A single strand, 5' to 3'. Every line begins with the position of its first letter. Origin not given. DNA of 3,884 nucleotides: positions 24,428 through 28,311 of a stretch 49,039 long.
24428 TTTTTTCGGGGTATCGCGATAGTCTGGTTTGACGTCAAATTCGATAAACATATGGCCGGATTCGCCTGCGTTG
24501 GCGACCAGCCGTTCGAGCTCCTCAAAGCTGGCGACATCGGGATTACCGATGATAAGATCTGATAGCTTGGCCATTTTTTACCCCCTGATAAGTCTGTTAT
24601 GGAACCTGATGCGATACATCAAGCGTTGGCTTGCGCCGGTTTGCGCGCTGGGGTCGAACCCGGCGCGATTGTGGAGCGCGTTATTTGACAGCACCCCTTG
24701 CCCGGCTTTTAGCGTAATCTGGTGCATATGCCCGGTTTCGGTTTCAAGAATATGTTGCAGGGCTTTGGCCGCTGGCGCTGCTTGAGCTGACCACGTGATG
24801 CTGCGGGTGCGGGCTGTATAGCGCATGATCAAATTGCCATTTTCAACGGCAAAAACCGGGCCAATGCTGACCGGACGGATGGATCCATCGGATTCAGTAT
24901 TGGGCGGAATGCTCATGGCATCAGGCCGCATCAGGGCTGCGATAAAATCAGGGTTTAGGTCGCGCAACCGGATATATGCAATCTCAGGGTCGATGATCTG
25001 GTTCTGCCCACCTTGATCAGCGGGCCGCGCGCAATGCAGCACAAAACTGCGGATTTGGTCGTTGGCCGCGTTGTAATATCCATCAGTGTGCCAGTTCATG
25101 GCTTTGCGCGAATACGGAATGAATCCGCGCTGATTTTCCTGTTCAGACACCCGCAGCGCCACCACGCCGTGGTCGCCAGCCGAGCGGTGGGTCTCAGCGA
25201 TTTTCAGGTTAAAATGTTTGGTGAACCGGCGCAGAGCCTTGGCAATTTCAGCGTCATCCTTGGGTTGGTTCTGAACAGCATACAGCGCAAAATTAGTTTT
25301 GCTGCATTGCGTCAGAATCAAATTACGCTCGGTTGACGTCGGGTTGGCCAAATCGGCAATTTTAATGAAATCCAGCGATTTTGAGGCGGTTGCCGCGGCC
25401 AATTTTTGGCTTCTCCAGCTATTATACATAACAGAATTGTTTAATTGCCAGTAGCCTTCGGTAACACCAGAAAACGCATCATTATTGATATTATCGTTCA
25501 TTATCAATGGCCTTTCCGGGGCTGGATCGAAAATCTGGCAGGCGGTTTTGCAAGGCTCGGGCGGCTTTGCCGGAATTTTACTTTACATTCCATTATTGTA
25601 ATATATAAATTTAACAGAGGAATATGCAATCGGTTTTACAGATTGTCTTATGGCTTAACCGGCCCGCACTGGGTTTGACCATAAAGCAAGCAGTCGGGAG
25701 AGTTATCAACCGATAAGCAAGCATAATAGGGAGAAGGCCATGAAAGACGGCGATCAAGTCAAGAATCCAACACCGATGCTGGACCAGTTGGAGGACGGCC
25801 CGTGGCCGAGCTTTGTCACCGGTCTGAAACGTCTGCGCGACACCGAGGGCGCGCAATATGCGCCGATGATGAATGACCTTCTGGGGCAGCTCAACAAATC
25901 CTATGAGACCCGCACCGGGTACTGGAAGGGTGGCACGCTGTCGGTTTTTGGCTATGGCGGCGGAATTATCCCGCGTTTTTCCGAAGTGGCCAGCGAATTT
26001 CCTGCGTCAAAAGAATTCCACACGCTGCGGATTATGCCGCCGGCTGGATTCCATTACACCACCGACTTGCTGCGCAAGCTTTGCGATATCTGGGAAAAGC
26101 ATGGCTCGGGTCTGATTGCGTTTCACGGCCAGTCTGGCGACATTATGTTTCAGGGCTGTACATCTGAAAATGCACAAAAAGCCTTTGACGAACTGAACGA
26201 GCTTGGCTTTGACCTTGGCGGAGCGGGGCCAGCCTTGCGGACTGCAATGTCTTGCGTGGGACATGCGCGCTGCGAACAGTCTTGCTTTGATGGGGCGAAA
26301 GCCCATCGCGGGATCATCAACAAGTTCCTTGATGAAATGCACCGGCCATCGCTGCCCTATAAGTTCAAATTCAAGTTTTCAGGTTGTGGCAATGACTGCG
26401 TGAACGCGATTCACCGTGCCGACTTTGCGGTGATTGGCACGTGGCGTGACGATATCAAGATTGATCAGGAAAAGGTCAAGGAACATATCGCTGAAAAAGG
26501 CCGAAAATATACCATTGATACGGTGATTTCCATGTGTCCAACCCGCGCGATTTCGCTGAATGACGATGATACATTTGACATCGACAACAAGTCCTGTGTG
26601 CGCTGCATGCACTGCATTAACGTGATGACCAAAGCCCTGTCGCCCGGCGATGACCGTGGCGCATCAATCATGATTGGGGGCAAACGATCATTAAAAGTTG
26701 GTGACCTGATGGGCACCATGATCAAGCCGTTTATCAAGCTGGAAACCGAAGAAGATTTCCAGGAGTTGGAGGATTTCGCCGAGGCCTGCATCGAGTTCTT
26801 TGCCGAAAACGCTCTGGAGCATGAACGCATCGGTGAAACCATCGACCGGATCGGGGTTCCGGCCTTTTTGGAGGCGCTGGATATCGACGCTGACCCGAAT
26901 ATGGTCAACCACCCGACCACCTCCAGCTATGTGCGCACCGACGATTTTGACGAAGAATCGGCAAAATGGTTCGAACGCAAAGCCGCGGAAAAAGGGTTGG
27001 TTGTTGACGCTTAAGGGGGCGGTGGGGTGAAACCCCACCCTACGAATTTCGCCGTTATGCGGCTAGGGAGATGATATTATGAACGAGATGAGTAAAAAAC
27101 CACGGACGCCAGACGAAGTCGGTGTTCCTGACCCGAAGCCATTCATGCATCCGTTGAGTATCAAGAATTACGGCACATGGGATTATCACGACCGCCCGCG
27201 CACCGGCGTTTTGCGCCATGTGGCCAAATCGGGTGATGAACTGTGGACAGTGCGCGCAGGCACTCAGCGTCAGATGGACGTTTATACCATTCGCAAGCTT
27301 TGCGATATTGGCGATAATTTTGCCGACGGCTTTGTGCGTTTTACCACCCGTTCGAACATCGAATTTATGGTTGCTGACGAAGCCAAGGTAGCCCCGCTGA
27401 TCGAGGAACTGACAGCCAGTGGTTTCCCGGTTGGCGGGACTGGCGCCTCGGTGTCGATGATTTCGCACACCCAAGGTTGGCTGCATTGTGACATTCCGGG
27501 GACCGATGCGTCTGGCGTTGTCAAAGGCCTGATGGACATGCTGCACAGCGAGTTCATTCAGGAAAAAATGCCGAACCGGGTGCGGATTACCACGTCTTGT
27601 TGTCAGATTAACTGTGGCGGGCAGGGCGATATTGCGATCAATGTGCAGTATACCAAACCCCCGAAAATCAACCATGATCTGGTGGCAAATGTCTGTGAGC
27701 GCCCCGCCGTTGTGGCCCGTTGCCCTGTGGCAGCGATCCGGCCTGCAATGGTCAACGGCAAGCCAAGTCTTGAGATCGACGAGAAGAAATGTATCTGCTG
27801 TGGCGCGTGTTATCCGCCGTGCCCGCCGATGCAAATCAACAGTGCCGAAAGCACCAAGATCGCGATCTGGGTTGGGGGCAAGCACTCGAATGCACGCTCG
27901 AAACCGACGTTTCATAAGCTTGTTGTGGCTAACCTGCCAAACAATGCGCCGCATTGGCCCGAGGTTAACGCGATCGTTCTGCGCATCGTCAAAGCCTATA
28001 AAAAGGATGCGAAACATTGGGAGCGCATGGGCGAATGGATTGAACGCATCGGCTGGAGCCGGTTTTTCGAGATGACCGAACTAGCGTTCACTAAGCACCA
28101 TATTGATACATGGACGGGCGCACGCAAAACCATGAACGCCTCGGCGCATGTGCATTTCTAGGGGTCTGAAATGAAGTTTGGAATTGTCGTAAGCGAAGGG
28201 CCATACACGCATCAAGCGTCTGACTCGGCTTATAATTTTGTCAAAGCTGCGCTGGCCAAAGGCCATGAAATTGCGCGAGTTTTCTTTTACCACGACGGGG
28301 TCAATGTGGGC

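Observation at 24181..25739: Uncharacterised module: TauD-like dioxygenase plus two cysteine-free mini-proteins, translationally coupled to cysG and divergent from dsrA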

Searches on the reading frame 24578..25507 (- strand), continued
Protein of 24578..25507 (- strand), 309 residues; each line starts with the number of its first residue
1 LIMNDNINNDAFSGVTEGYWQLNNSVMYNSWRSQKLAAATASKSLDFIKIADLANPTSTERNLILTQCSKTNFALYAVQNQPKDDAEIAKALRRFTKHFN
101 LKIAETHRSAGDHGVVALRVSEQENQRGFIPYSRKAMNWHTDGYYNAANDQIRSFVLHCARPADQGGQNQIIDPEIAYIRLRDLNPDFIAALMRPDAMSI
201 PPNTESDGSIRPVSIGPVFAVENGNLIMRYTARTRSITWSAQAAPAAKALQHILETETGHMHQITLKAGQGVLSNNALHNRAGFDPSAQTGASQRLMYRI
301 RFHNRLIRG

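Call 60: fold_search(model_id=the predicted structure, library=pdb)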
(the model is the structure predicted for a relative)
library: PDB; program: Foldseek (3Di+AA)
matches with E <= 10: 1019; with E <= 0.001: 259
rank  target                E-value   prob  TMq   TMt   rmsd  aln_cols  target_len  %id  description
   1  6npb_A                2.5e-12  1.00  0.60  0.50   6.5       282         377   18  X-ray crystal structure of TmpA, 2-trimethylaminoethylphosphonate hydroxylase, with Fe and 2OG (released 2019-03-06)
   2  7n7v_A                2.4e-11  1.00  0.56  0.54   9.6       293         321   16  Crystal structure of TtnM, a Fe(II)-alpha-ketoglutarate-dependent hydroxylase from the tautomycetin biosynthesis pathw (released 2022-07-06)
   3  7n7v_B                6.3e-11  1.00  0.56  0.55  10.1       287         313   17  Crystal structure of TtnM, a Fe(II)-alpha-ketoglutarate-dependent hydroxylase from the tautomycetin biosynthesis pathw (released 2022-07-06)
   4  6npb_B                1.5e-10  1.00  0.57  0.47   7.1       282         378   18  X-ray crystal structure of TmpA, 2-trimethylaminoethylphosphonate hydroxylase, with Fe and 2OG (released 2019-03-06)
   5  6npc_B                6.4e-10  1.00  0.58  0.49   4.8       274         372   17  X-ray crystal structure of TmpA, 2-trimethylaminoethylphosphonate hydroxylase, with Fe, 2OG, and 2-trimethylaminoethyl (released 2019-03-06)
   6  4m2g_B                6.4e-10  1.00  0.56  0.56  10.1       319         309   14  Crystal structure of non-heme iron oxygenase OrfP in complex with Fe, succinate, and (3R,4R)-dihydroxy-L-Arg (released 2014-06-25)
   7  2og7                  7.7e-10  1.00  0.59  0.57   9.4       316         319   12  Cystal structure of asparagine oxygenase in complex with Fe(II), 2S,3S-3-hydroxyasparagine and succinate (released 2007-03-06)
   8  3o2g                  8.7e-10  1.00  0.63  0.51   6.0       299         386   13  Crystal Structure of Human gamma-butyrobetaine,2-oxoglutarate dioxygenase 1 (BBOX1) (released 2010-09-15)
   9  6alm                  1.3e-09  1.00  0.55  0.51  13.3       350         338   14  VioC L-arginine hydroxylase bound to Fe(II), L-arginine, and 2-OXO-GLUTARIC ACID (released 2017-09-06)
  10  3ms5                  1.3e-09  1.00  0.64  0.52   6.1       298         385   13  Crystal Structure of Human gamma-butyrobetaine,2-oxoglutarate dioxygenase 1 (BBOX1) (released 2010-05-12)
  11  6daz                  1.5e-09  1.00  0.55  0.51  13.2       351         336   14  X-ray crystal structure of VioC bound to Fe(II), 3S-hydroxy-L-homoarginine, and succinate (released 2018-05-16)
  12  2wbo                  1.6e-09  1.00  0.55  0.51  13.3       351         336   14  Crystal structure of VioC in complex with L-arginine (released 2009-06-23)
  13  6alo                  1.9e-09  1.00  0.55  0.51  13.2       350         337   14  VioC L-arginine hydroxylase bound to Fe(II), L-arginine, and a peroxysuccinate intermediate (released 2017-09-06)
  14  4bg1                  2.1e-09  1.00  0.64  0.52   6.0       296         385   12  Three dimensional structure of human gamma-butyrobetaine hydroxylase in complex with 1-(3-Carboxypropyl)-1-methylpyrroli (released 2014-03-12)
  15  6mp9                  2.2e-09  1.00  0.57  0.53   9.1       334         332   16  X-ray crystal structure of VioC bound to Fe(II), 2-oxo-5-guanidinopentanoic acid, and succinate (released 2018-11-21)
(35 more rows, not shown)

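Call 106: search_protein_families(library=pfam, proteins=[L033:7913-8419:+, L033:8434-8691:+, L033:8688-10004:+, L058:7801-8796:+, L058:8930-9895:+, L086:8443-9900:+], max_evalue=0.001)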
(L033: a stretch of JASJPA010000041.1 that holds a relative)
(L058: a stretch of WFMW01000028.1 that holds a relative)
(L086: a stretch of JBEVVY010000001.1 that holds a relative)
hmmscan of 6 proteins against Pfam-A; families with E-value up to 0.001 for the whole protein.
L033:7913-8419:+ (168 aa): 1 family
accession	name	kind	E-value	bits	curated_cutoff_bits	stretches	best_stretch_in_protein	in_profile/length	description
PF01814.28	Hemerythrin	-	2e-22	80.4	25.3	1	26-148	2-127/127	Hemerythrin HHE cation binding domain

L033:8434-8691:+ (85 aa): 2 families
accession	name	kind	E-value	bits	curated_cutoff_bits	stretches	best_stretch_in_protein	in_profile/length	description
PF10006.14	DUF2249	-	2.3e-17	63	29.5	1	7-72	2-70/70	Uncharacterized conserved protein (DUF2249)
PF01206.22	TusA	-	4.6e-09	36.5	28.6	1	6-71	2-69/70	Sulfurtransferase TusA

L033:8688-10004:+ (438 aa): 0 families

L058:7801-8796:+ (331 aa): 1 family
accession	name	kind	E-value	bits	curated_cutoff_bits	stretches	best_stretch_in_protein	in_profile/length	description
PF01136.24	Peptidase_U32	-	3.8e-67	226.4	22.4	1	76-331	3-233/233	Peptidase family U32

L058:8930-9895:+ (321 aa): 1 family
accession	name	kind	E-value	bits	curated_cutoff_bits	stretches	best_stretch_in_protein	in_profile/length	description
PF01136.24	Peptidase_U32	-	3.9e-19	69.3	22.4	1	104-267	23-187/233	Peptidase family U32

L086:8443-9900:+ (485 aa): 1 family
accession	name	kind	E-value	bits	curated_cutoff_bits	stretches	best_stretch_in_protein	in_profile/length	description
PF08668.18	HDOD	-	9.5e-21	74.6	22.9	1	17-203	1-190/196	HDOD domain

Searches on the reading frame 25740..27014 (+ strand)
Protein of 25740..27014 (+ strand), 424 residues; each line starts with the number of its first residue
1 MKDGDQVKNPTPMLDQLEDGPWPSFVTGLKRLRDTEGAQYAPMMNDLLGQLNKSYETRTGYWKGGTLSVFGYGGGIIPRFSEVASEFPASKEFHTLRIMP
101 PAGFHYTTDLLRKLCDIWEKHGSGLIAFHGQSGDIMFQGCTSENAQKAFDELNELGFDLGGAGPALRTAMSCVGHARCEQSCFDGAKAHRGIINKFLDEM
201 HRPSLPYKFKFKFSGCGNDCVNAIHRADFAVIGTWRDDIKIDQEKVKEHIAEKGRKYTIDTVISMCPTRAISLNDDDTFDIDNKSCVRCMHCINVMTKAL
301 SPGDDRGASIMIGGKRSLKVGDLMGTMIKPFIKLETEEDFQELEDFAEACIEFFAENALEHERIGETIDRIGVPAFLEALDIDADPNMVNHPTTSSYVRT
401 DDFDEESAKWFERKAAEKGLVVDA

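Call 6: search_protein_families(library=pfam, proteins=[window:25740-27014:+], max_evalue=0.00001)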
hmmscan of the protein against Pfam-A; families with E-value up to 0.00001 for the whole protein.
window:25740-27014:+ (424 aa): 2 families
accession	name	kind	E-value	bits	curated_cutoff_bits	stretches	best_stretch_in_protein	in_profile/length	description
PF01077.27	NIR_SIR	-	4.3e-34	117.7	27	1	163-382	2-152/158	Nitrite and sulphite reductase 4Fe-4S domain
PF03460.22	NIR_SIR_ferr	-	1.3e-10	41.2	24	1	91-154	7-68/69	Nitrite/Sulfite reductase ferredoxin-like half domain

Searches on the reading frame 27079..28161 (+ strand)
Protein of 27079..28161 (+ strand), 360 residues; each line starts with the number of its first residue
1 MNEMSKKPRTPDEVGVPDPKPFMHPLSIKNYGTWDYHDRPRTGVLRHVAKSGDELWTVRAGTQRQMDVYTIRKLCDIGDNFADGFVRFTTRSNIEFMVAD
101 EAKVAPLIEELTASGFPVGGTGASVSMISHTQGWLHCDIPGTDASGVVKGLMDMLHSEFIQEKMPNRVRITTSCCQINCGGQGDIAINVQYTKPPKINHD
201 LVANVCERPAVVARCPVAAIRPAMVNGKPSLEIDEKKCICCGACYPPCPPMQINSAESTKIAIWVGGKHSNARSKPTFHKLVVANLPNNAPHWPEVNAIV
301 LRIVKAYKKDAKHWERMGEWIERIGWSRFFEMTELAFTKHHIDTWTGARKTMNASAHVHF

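Call 6: search_protein_families(library=pfam, proteins=[window:27079-28161:+], max_evalue=0.00001)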
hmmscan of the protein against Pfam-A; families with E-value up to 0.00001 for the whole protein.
window:27079-28161:+ (360 aa): 2 families
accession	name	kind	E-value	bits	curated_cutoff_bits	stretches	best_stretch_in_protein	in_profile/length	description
PF01077.27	NIR_SIR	-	2.8e-19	69.5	27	1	122-339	2-156/158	Nitrite and sulphite reductase 4Fe-4S domain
PF03460.22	NIR_SIR_ferr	-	1.1e-12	48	24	1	47-113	1-68/69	Nitrite/Sulfite reductase ferredoxin-like half domain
